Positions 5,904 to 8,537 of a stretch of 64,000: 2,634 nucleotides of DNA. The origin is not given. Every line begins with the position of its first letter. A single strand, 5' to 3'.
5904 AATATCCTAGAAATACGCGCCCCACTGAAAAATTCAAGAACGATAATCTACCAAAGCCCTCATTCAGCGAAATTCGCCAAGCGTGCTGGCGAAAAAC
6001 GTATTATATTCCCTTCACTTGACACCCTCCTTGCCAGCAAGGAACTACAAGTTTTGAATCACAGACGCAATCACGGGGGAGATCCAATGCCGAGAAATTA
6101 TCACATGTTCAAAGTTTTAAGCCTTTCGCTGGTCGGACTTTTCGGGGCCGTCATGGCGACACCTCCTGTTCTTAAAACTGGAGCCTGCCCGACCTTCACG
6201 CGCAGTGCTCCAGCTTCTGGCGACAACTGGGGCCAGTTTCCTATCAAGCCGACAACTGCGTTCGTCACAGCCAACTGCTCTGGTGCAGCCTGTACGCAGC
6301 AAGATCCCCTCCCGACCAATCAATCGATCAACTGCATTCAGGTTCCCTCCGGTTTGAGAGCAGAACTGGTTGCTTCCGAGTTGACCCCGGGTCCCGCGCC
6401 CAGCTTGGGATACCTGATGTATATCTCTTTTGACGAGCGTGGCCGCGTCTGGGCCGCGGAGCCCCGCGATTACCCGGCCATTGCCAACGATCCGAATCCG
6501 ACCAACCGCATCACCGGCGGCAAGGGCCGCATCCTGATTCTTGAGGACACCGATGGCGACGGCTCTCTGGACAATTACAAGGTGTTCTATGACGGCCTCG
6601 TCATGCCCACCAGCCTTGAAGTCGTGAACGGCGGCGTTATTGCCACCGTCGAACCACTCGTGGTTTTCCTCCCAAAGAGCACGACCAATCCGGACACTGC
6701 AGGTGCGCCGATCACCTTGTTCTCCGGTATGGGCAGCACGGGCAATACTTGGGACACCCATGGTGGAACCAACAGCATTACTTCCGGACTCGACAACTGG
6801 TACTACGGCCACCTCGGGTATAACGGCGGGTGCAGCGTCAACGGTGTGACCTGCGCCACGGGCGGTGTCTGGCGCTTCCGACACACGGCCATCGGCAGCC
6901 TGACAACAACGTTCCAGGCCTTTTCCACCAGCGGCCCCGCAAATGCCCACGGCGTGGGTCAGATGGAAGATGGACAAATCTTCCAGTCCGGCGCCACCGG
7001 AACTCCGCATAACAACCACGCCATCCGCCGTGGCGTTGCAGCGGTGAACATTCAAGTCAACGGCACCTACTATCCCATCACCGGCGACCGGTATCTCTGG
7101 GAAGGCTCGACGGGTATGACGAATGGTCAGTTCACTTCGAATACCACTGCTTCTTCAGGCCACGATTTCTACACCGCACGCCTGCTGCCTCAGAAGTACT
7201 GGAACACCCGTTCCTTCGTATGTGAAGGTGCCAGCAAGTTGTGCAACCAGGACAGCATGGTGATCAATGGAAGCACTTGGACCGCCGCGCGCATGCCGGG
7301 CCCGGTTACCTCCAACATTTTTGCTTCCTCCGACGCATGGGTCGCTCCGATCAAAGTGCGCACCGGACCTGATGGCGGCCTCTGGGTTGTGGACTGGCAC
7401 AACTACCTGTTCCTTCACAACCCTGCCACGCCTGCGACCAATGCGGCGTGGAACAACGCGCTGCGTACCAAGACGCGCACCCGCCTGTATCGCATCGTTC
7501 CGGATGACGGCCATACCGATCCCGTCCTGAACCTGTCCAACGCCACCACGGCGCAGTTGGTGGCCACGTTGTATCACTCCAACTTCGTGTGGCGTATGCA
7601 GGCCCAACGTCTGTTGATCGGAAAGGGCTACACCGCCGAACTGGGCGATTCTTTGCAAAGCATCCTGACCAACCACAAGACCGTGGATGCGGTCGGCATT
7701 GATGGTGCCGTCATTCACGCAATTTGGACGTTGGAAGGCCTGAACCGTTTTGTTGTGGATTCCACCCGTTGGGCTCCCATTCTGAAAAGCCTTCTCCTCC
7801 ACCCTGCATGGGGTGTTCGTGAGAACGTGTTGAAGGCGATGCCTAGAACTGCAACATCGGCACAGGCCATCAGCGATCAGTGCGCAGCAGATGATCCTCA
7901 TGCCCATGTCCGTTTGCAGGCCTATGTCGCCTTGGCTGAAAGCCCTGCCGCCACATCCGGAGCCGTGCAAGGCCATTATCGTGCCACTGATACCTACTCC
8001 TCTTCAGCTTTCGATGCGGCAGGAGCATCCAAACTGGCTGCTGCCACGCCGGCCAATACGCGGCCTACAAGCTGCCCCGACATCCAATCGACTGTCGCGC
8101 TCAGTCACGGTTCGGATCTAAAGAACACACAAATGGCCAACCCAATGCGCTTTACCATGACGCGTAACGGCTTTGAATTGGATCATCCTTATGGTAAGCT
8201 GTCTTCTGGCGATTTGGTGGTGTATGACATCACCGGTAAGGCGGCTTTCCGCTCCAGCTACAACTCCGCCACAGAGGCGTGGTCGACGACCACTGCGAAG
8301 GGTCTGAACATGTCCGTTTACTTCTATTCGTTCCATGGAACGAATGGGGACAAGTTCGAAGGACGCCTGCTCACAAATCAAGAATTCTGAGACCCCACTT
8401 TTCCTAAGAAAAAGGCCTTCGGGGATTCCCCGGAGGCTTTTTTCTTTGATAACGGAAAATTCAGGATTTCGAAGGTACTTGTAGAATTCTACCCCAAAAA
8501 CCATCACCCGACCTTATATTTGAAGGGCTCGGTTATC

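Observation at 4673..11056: Tandem paralogous propeller-HEAT proteins next to a Gfo/Idh/MocA oxidoreductase; near-identical DNA stretch suggests gene conversion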

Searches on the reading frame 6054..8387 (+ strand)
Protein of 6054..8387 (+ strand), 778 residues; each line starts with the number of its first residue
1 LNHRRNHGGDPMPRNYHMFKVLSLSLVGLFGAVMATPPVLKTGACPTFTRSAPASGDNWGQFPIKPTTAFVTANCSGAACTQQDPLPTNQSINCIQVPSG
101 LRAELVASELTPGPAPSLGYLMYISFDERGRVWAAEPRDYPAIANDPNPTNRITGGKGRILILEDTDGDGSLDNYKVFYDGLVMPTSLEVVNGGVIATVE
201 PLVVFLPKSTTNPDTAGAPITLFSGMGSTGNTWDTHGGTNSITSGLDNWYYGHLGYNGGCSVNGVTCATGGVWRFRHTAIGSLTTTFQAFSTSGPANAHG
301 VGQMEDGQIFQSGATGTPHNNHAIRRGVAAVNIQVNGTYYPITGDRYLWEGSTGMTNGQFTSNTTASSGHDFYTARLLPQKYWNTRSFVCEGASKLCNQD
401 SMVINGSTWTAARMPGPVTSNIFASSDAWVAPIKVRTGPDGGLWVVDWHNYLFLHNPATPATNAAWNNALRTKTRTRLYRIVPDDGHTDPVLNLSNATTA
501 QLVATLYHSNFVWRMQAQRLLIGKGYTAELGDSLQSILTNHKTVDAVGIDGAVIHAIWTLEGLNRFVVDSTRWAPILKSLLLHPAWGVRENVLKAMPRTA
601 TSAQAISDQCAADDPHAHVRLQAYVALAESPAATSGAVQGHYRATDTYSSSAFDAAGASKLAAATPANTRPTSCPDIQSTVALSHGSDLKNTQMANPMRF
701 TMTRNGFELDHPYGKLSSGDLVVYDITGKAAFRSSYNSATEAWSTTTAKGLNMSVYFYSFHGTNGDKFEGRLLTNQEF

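Call 4: search_protein_families(library=pfam, proteins=[window:6054-8387:+], max_evalue=0.1)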
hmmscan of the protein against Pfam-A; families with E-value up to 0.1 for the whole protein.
window:6054-8387:+ (778 aa): 3 families
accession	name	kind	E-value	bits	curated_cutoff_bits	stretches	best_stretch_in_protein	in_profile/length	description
PF23500.1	DUF7133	-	1.3e-67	229.2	27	1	89-484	3-384/385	Domain of unknown function (DUF7133)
PF13646.12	HEAT_2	-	0.009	16.7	27.7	1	555-628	19-88/88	HEAT repeats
PF02985.28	HEAT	-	0.049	14.3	23.5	0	575-596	3-24/31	HEAT repeat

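Call 5: search_protein_families(library=ncbifam, proteins=[window:6054-8387:+], max_evalue=0.1)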
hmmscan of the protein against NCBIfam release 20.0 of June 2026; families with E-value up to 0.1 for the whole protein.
window:6054-8387:+ (778 aa): 1 family
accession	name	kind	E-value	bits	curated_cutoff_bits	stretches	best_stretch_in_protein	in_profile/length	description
TIGR02604.1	Piru_Ver_Nterm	subfamily_domain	1.5e-38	133.1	122.2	1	116-484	11-366/367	PVC-type heme-binding CxxCH protein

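Call 10: find_homologous_proteins(query=window:6054-8387:+)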
Query window:6054-8387:+ (778 aa): 721 proteins with E <= 0.001 among 8000 candidates; the best 120 are listed.
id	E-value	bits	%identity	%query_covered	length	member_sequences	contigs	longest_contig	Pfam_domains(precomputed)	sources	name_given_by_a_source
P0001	0.0e+0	1780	100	99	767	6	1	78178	PF23500.2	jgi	jgi:putative membrane-bound dehydrogenase-like protein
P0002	0.0e+0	1358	78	98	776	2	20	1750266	PF23500.2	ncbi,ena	-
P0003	0.0e+0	1219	70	97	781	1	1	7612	PF23500.2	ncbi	-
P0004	0.0e+0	1150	81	78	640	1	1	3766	PF23500.2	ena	-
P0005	0.0e+0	1035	62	97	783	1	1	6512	PF23500.2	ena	-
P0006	3.0e-290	983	72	76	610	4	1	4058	PF23500.2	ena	-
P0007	6.6e-284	962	58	95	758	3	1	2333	PF23500.2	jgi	jgi:putative membrane-bound dehydrogenase-like protein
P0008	2.7e-270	917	55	97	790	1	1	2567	PF23500.2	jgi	jgi:putative membrane-bound dehydrogenase-like protein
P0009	3.8e-258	877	53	97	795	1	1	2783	PF23500.2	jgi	jgi:putative membrane-bound dehydrogenase-like protein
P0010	3.0e-256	871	53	96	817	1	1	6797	PF23500.2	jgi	jgi:putative membrane-bound dehydrogenase-like protein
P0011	2.3e-255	868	53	94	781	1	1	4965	PF23500.2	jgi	jgi:putative membrane-bound dehydrogenase-like protein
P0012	1.6e-254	865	52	98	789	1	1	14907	PF23500.2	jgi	jgi:putative membrane-bound dehydrogenase-like protein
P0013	1.9e-254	865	52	98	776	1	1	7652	PF23500.2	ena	-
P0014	3.3e-253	861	53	98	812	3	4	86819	PF23500.2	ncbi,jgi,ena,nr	ncbi:MAG TPA: hypothetical protein DCQ83_09120 [Fibrobacteres bacterium]|nr:hypothetical protein [Fi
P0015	2.9e-251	854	52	98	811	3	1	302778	PF23500.2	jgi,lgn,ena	-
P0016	1.1e-247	842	54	97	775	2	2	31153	PF23500.2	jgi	jgi:putative membrane-bound dehydrogenase-like protein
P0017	3.9e-247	840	50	100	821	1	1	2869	PF23500.2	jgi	jgi:putative membrane-bound dehydrogenase-like protein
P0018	2.4e-244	831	52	95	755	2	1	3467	PF23500.2,PF13646.13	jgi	jgi:uncharacterized protein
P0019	4.6e-244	830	52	96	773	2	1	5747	PF23500.2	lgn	-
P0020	6.9e-243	826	53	97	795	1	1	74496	PF23500.2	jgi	jgi:putative membrane-bound dehydrogenase-like protein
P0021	1.3e-242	826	52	97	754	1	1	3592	PF23500.2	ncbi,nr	ncbi:MAG TPA: PVC-type heme-binding CxxCH protein [Fibrobacteria bacterium]|nr:PVC-type heme-binding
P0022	2.4e-242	825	52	94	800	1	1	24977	PF23500.2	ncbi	-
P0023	5.2e-242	824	52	97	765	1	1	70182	PF23500.2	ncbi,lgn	-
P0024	3.7e-241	821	51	94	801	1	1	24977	PF23500.2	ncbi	-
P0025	4.6e-240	817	53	97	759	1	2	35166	PF23500.2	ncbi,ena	-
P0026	1.6e-238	812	52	96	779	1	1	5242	PF23500.2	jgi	jgi:uncharacterized protein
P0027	4.8e-238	810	52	96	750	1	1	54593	PF23500.2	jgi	jgi:putative membrane-bound dehydrogenase-like protein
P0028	5.7e-238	810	52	96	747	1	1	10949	PF23500.2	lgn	-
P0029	6.7e-238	810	52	97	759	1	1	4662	PF23500.2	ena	-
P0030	3.5e-237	808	53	97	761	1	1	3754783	PF23500.2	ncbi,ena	-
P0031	1.8e-236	805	53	98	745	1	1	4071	PF23500.2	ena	-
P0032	8.0e-233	793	52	94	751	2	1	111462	PF23500.2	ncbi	-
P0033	6.4e-232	790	52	97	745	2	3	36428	PF23500.2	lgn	-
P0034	3.0e-231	788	51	96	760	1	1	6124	PF23500.2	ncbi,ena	-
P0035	3.4e-231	788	50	97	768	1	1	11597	PF23500.2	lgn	-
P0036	4.6e-230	784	50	98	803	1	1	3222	PF23500.2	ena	-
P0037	5.2e-230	784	51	97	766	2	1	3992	PF23500.2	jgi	jgi:uncharacterized protein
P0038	6.0e-230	784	53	96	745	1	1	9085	PF23500.2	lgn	-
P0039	9.0e-229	780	52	97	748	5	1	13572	PF23500.2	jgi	jgi:hypothetical protein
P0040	1.7e-228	779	53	97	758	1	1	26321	PF23500.2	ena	-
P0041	7.8e-228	777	51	96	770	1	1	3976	PF23500.2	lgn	-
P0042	1.3e-227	776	50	97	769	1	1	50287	PF23500.2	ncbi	-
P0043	4.5e-226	771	51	97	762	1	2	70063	PF23500.2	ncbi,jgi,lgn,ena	-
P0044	6.2e-226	770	52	97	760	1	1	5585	PF23500.2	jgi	jgi:uncharacterized protein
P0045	7.8e-226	770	49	97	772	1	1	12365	PF23500.2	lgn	-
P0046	8.9e-226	770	51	97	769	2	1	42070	PF23500.2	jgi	jgi:putative membrane-bound dehydrogenase-like protein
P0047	1.3e-225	769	51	95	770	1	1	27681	PF23500.2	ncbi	-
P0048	4.5e-225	768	50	94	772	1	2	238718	PF23500.2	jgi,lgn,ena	-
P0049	1.1e-224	766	49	98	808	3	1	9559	PF23500.2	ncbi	-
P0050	2.4e-224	765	49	96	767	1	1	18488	PF23500.2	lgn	-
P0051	2.6e-224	765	47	97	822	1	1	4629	PF23500.2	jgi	jgi:uncharacterized protein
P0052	2.8e-224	765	50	97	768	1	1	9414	PF23500.2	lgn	-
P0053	6.4e-224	764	49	97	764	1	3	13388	PF23500.2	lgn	-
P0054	1.4e-223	763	50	95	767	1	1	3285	PF23500.2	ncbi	-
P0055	2.1e-223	762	49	97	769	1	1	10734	PF23500.2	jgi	jgi:uncharacterized protein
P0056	8.1e-223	760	50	96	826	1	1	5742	PF23500.2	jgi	jgi:putative membrane-bound dehydrogenase-like protein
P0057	8.9e-223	760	48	97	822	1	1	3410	PF23500.2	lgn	-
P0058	2.4e-222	759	50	97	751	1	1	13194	PF23500.2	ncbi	ncbi:MAG: hypothetical protein ABI036_10495 [Fibrobacteria bacterium]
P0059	1.6e-221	756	50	96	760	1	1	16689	PF23500.2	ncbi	ncbi:MAG: PVC-type heme-binding CxxCH protein [Fibrobacteria bacterium]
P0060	1.8e-221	756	49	97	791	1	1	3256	PF23500.2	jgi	jgi:putative membrane-bound dehydrogenase-like protein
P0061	4.5e-221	754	48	94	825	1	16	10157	PF02985.29,PF23500.2,PF13646.13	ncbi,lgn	-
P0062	5.9e-221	754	53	92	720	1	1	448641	PF23500.2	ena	-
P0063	8.5e-220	750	48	98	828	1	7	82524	PF23500.2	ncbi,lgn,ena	-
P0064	1.3e-219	749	50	98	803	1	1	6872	PF23500.2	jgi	jgi:putative membrane-bound dehydrogenase-like protein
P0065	1.5e-219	749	50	97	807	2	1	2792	PF23500.2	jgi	jgi:putative membrane-bound dehydrogenase-like protein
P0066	1.7e-219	749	47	94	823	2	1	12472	PF02985.29,PF23500.2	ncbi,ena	-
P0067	3.4e-219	748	47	97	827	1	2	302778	PF23500.2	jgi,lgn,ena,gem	-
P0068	3.5e-219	748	50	95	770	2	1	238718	PF23500.2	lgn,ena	-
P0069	4.4e-219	748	51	95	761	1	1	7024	PF23500.2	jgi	jgi:uncharacterized protein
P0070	5.9e-219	747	48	95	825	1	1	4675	PF23500.2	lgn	-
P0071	1.1e-218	746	47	98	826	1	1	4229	PF23500.2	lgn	-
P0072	3.5e-218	745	48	97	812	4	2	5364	PF23500.2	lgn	-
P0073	7.0e-218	744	48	97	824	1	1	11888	PF23500.2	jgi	-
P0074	9.7e-218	743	49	98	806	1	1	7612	PF23500.2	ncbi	-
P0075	1.1e-217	743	52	89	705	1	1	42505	PF23500.2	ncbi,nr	ncbi:MAG: hypothetical protein JF616_17055 [Fibrobacteres bacterium]|nr:hypothetical protein [Fibrob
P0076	2.5e-217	742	47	97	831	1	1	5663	PF23500.2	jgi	jgi:putative membrane-bound dehydrogenase-like protein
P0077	6.1e-217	741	47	97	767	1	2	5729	PF23500.2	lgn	-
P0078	8.2e-217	740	49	95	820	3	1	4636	PF23500.2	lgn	-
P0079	3.0e-216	738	47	98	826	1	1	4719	PF23500.2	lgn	-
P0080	7.7e-216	737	50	93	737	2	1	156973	PF23500.2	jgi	-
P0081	1.6e-215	736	49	97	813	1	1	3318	PF23500.2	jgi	jgi:putative membrane-bound dehydrogenase-like protein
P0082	3.6e-214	731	50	97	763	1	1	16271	PF23500.2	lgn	-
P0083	5.9e-214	731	48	97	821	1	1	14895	PF23500.2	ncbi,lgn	-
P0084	7.4e-213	727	47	97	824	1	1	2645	PF23500.2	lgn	-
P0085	2.3e-212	726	49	96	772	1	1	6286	PF23500.2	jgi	-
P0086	2.8e-212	725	48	97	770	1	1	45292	PF23500.2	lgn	-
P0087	5.8e-212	724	49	96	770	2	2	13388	PF23500.2,PF13646.13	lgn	-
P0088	6.8e-212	724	48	95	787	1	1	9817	PF23500.2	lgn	-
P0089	1.2e-211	723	49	97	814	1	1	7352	PF23500.2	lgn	-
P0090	3.4e-211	722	49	97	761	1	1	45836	PF23500.2,PF13646.13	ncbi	-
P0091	1.6e-210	719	49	96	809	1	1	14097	PF23500.2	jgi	jgi:uncharacterized protein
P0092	2.8e-210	719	46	95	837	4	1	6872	PF23500.2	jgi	jgi:putative membrane-bound dehydrogenase-like protein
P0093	4.3e-209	715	48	97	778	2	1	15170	PF23500.2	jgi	jgi:putative membrane-bound dehydrogenase-like protein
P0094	6.1e-209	714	47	97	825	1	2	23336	PF23500.2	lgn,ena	-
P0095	1.0e-208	713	44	98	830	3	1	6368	PF23500.2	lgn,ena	-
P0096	2.2e-208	712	49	89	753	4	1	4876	PF23500.2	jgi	-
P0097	2.3e-208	712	55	81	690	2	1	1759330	PF23500.2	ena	-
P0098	8.1e-208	710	47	96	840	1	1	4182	PF23500.2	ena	-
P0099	1.5e-207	710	48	95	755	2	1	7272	PF23500.2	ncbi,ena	-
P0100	2.1e-207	709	48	94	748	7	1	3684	PF23500.2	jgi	jgi:putative membrane-bound dehydrogenase-like protein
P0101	2.2e-207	709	48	96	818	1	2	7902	PF23500.2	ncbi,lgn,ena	-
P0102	3.6e-207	708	45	98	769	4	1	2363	PF23500.2,PF13646.13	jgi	-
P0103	5.5e-207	708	47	95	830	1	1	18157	PF23500.2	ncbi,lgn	-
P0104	9.0e-207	707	48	96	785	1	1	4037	PF23500.2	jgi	jgi:putative membrane-bound dehydrogenase-like protein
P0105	1.9e-206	706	48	98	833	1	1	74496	PF23500.2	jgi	jgi:putative membrane-bound dehydrogenase-like protein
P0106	4.6e-206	705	47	95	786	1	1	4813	PF23500.2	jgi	jgi:uncharacterized protein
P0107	6.6e-206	704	47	97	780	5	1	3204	PF23500.2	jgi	-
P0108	3.5e-205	702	47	97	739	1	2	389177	PF23500.2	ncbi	-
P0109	7.8e-205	701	53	76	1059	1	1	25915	PF23500.2,PF13860.13,PF05345.19,PF00041.28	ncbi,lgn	-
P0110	1.1e-204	700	47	97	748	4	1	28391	PF23500.2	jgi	jgi:putative membrane-bound dehydrogenase-like protein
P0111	3.3e-204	699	48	95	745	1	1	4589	PF23500.2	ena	-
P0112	2.4e-203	696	48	94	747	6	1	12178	PF23500.2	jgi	jgi:putative membrane-bound dehydrogenase-like protein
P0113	2.5e-203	696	47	97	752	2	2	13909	PF23500.2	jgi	jgi:uncharacterized protein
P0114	7.3e-203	694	47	96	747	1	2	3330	PF23500.2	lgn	-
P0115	4.0e-202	692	51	82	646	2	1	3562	PF23500.2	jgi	jgi:putative membrane-bound dehydrogenase-like protein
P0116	4.8e-202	691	47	94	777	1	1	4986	PF23500.2,PF13646.13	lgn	-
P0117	2.3e-201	689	47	97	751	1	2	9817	PF23500.2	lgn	-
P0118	6.9e-199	681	47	94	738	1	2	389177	PF23500.2,PF13646.13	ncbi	-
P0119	7.4e-198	678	47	96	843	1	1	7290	PF23500.2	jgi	jgi:putative membrane-bound dehydrogenase-like protein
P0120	1.0e-196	674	47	95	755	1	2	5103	PF23500.2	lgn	-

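Call 12: find_encoding_contigs(protein=P0002, flank=10000, max_places=2)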
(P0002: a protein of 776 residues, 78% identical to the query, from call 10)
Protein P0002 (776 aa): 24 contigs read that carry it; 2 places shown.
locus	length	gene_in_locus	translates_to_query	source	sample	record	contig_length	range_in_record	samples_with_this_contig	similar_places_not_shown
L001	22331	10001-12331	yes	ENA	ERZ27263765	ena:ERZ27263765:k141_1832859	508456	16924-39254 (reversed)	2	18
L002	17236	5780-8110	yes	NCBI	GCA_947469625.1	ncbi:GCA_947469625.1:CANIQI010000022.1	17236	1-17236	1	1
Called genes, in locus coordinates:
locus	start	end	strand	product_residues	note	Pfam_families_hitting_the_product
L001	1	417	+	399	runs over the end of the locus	PF00579:tRNA-synt_1b, PF22421:SYY_C-terminal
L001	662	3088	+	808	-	PF23500:DUF7133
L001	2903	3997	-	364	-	PF00487:FA_desaturase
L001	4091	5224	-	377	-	PF01408:GFO_IDH_MocA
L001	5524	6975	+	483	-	-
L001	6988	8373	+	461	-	-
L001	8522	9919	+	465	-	PF06283:ThuA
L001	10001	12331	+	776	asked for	PF23500:DUF7133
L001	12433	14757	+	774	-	PF23500:DUF7133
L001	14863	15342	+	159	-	PF09424:YqeY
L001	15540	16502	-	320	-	PF18096:Thump_like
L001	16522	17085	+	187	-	PF01648:ACPS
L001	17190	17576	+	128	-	-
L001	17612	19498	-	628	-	PF00005:ABC_tran, PF02463:SMC_N (faint), PF03193:RsgA_GTPase (faint), PF13476:AAA_23 (faint), PF13481:AAA_25 (faint), PF13555:AAA_29 (faint), PF00005:ABC_tran, PF08352:oligo_HPY, +1 more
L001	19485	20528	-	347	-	-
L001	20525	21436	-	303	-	PF00528:BPD_transp_1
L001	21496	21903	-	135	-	PF13620:CarboxypepD_reg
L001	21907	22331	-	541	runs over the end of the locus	PF00496:SBP_bac_5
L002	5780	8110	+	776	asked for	PF23500:DUF7133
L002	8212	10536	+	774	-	PF23500:DUF7133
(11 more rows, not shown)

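Call 13: find_encoding_contigs(protein=P0003, flank=10000, max_places=2)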
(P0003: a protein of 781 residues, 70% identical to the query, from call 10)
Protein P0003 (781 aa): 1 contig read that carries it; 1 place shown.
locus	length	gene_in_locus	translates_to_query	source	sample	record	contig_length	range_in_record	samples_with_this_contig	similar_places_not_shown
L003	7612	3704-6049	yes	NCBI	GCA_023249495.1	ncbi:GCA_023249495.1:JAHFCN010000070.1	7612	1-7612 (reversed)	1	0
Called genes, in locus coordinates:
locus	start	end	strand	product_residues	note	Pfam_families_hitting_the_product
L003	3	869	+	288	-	?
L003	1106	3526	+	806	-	PF23500:DUF7133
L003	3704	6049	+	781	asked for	PF23500:DUF7133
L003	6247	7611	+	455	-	?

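Call 14: find_encoding_contigs(protein=P0015, flank=10000, max_places=2)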
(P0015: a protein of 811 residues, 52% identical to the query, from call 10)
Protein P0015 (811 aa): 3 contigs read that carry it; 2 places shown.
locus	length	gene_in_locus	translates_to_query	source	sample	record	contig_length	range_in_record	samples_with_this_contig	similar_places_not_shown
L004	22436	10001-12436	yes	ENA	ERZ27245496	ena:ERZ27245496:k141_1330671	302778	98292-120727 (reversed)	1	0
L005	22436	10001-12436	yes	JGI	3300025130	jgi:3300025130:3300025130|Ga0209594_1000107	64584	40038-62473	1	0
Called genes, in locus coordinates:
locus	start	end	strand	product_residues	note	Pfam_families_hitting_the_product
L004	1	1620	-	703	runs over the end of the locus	PF00115:COX1, PF02433:FixO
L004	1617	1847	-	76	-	PF03597:FixS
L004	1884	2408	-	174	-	PF13442:Cytochrome_CBB3, PF00034:Cytochrom_C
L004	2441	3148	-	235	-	PF13386:DsbD_2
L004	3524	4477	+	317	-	PF00034:Cytochrom_C, PF13442:Cytochrome_CBB3, PF00034:Cytochrom_C (weak)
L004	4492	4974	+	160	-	PF07635:PSCyt1 (faint)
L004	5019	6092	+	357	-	-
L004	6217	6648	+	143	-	PF00034:Cytochrom_C, PF13442:Cytochrome_CBB3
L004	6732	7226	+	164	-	PF04143:Sulf_transp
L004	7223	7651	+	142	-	PF20398:DUF6691, PF04143:Sulf_transp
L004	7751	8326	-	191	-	PF03653:UPF0093, PF05425:CopD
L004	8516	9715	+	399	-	PF00579:tRNA-synt_1b, PF22421:SYY_C-terminal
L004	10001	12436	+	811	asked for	PF23500:DUF7133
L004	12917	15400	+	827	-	PF23500:DUF7133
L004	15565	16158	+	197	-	PF13442:Cytochrome_CBB3 (weak)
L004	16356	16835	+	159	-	PF09424:YqeY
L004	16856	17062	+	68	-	PF04324:Fer2_BFD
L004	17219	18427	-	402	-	PF13649:Methyltransf_25 (faint), PF18096:Thump_like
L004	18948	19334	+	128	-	-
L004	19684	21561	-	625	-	PF07244:POTRA (faint), PF01103:Omp85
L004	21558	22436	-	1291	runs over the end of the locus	PF04357:TamB (weak)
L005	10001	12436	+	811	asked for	PF23500:DUF7133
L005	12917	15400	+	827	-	PF23500:DUF7133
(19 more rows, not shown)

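Call 19: search_solved_structures(query=window:6054-8387:+, max_evalue=1, show_alignments=2)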
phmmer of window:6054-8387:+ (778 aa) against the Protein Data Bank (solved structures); distinct sequences matched with E-value up to 1: 0.
